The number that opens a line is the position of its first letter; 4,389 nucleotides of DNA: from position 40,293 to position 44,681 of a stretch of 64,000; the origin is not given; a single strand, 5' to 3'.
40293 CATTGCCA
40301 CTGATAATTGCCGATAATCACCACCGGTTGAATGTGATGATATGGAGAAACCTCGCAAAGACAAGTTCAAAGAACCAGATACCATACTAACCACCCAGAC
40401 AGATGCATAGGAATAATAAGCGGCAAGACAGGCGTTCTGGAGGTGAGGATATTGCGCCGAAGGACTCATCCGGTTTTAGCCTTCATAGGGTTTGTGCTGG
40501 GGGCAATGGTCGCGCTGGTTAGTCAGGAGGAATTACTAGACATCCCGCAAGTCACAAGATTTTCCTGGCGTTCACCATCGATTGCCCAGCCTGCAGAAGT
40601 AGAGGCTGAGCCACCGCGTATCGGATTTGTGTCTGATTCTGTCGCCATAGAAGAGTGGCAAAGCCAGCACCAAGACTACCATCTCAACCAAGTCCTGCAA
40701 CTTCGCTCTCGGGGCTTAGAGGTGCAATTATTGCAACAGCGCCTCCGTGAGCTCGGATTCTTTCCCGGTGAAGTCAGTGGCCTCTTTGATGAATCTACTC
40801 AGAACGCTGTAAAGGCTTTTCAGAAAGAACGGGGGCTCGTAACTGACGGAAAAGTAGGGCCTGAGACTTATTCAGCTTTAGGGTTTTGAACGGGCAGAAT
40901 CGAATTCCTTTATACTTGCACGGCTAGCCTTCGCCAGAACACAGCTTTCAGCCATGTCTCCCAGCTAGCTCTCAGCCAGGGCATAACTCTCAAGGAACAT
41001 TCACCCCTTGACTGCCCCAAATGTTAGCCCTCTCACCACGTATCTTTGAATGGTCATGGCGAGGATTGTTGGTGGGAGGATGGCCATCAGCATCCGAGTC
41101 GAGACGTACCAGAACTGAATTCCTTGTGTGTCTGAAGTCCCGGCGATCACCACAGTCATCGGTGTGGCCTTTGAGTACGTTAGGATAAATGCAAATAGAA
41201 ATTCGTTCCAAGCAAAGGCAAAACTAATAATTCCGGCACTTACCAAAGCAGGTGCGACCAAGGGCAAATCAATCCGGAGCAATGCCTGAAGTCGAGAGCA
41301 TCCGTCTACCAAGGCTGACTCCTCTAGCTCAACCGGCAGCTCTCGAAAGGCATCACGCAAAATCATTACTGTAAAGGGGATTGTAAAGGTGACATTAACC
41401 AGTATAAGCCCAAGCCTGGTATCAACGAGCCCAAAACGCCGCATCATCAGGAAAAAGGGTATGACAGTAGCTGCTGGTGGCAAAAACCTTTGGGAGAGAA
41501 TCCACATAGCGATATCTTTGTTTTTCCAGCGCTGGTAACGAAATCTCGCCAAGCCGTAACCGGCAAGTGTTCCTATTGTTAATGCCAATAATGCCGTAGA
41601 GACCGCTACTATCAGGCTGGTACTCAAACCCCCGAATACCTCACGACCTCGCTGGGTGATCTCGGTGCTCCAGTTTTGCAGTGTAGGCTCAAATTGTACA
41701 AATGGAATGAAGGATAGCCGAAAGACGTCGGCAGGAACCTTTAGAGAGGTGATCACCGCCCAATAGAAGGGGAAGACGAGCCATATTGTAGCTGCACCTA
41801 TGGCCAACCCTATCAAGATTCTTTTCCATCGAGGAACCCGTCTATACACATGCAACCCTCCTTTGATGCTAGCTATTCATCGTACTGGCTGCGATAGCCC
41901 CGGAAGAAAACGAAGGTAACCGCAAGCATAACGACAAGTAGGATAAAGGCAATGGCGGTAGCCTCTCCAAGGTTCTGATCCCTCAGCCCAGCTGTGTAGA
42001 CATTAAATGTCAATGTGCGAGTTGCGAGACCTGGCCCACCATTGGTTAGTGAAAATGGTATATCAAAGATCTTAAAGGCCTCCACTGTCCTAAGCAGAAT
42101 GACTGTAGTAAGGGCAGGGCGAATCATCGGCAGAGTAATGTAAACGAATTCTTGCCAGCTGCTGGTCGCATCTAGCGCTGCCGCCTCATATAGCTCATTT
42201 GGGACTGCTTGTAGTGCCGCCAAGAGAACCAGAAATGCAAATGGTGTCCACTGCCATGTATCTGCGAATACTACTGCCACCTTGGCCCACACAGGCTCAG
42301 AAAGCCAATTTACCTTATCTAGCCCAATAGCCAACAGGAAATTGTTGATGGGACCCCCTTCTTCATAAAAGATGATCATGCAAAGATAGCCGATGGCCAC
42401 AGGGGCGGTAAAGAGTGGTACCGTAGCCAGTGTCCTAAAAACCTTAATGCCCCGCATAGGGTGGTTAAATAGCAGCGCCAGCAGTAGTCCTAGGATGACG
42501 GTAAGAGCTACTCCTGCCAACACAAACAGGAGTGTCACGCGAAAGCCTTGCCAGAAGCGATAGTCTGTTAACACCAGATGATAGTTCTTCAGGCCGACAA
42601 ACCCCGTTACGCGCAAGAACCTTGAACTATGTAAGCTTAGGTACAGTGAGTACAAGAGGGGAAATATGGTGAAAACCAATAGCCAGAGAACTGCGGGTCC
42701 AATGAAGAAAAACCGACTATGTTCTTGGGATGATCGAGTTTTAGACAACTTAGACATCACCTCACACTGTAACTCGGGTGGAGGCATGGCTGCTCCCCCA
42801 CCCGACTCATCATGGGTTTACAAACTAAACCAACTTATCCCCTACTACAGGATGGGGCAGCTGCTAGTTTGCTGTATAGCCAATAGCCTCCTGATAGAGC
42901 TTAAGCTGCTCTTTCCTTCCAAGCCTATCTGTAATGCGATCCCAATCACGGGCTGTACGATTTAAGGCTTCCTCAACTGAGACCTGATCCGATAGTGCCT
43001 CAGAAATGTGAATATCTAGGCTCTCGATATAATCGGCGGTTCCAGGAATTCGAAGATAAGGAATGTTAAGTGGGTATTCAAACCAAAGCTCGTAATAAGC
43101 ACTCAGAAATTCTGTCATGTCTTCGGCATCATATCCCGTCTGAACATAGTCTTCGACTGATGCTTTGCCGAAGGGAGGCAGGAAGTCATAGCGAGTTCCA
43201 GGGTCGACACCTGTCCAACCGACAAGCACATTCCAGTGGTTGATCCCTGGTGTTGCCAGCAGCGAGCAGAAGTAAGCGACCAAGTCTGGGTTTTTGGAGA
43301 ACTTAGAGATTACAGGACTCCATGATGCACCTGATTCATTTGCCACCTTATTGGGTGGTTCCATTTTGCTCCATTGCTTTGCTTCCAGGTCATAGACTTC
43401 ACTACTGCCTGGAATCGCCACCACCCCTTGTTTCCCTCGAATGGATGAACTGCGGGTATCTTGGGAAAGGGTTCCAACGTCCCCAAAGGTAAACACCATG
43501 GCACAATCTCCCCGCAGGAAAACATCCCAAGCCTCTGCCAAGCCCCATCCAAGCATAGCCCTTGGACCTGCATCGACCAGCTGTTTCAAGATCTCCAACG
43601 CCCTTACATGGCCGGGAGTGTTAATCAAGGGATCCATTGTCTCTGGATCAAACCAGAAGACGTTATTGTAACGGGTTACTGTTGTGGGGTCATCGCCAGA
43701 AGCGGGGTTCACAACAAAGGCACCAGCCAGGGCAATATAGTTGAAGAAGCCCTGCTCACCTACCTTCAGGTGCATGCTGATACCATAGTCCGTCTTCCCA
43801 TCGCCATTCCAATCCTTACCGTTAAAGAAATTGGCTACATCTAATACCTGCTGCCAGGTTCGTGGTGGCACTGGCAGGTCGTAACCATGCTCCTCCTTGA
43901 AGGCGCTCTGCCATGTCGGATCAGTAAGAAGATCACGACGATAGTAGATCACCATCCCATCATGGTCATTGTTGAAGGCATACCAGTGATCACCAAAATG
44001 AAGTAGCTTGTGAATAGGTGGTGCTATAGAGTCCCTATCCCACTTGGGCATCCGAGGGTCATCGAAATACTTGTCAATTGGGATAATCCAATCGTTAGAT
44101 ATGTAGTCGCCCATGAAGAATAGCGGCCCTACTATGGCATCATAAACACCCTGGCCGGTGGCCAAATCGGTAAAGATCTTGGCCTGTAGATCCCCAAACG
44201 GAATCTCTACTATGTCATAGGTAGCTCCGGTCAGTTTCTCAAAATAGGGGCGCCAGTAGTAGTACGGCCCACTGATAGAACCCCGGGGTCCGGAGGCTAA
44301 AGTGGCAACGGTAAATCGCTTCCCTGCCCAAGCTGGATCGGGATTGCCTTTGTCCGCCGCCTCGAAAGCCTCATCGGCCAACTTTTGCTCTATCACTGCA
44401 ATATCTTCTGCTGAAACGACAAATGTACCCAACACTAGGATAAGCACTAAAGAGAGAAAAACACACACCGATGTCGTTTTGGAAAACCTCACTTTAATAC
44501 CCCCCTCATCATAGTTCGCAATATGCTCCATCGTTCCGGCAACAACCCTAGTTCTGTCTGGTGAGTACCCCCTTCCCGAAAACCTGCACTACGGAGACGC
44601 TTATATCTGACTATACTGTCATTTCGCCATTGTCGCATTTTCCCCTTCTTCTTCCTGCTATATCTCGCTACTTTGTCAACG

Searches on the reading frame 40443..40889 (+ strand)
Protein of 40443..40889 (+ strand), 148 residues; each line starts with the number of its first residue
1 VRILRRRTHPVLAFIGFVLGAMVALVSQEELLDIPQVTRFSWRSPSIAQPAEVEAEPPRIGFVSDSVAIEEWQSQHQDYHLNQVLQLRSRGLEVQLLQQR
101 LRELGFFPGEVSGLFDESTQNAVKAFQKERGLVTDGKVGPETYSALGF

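Call 18: search_protein_families(library=pfam, proteins=[window:40443-40889:+], max_evalue=0.00001)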
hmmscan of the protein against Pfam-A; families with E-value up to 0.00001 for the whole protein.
window:40443-40889:+ (148 aa): 1 family
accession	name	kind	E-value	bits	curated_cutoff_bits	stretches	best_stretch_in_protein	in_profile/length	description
PF01471.23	PG_binding_1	-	1.4e-19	70.5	23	1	91-146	2-57/57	Putative peptidoglycan binding domain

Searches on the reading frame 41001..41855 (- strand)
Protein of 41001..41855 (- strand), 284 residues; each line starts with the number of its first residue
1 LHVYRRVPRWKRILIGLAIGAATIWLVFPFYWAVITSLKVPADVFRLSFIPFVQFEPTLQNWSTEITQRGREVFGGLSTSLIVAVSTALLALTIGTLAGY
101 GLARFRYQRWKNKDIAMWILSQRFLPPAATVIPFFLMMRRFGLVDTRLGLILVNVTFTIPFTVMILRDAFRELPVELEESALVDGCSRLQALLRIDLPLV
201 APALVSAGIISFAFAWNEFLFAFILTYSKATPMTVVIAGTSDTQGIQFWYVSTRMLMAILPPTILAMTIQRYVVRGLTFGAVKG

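Call 18: search_protein_families(library=pfam, proteins=[window:41001-41855:-], max_evalue=0.00001)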
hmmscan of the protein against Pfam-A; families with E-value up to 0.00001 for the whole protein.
window:41001-41855:- (284 aa): 1 family
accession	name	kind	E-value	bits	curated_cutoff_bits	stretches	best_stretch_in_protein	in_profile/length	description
PF00528.27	BPD_transp_1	-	1.8e-15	57.6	26.4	1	95-277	1-182/184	Binding-protein-dependent transport system inner membrane component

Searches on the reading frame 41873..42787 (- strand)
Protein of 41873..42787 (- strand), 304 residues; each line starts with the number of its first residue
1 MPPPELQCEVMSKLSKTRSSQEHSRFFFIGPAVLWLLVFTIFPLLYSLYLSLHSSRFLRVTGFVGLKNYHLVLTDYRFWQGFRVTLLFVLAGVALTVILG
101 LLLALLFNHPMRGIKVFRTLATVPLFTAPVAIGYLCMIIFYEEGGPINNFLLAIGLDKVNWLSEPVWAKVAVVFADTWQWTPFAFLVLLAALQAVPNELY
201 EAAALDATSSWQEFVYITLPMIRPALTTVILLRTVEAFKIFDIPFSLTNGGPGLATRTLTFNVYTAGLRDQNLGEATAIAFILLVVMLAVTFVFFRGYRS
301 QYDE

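Call 18: search_protein_families(library=pfam, proteins=[window:41873-42787:-], max_evalue=0.00001)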
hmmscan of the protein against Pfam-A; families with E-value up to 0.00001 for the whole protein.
window:41873-42787:- (304 aa): 1 family
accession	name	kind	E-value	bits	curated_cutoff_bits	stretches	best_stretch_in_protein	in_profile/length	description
PF00528.27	BPD_transp_1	-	2.5e-15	57.1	26.4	1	97-296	2-173/184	Binding-protein-dependent transport system inner membrane component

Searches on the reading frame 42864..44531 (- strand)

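Call 19: search_protein_families(library=pfam, proteins=[window:42864-44531:-], max_evalue=0.00001)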
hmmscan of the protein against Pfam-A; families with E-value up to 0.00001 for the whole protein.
window:42864-44531:- (555 aa): 2 families
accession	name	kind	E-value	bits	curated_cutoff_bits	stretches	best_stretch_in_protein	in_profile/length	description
PF01547.30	SBP_bac_1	-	1.5e-14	55.2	26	1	93-427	14-302/307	Bacterial extracellular solute-binding protein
PF13416.11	SBP_bac_8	-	1.7e-11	44.9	27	1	97-350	6-194/279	Bacterial extracellular solute-binding protein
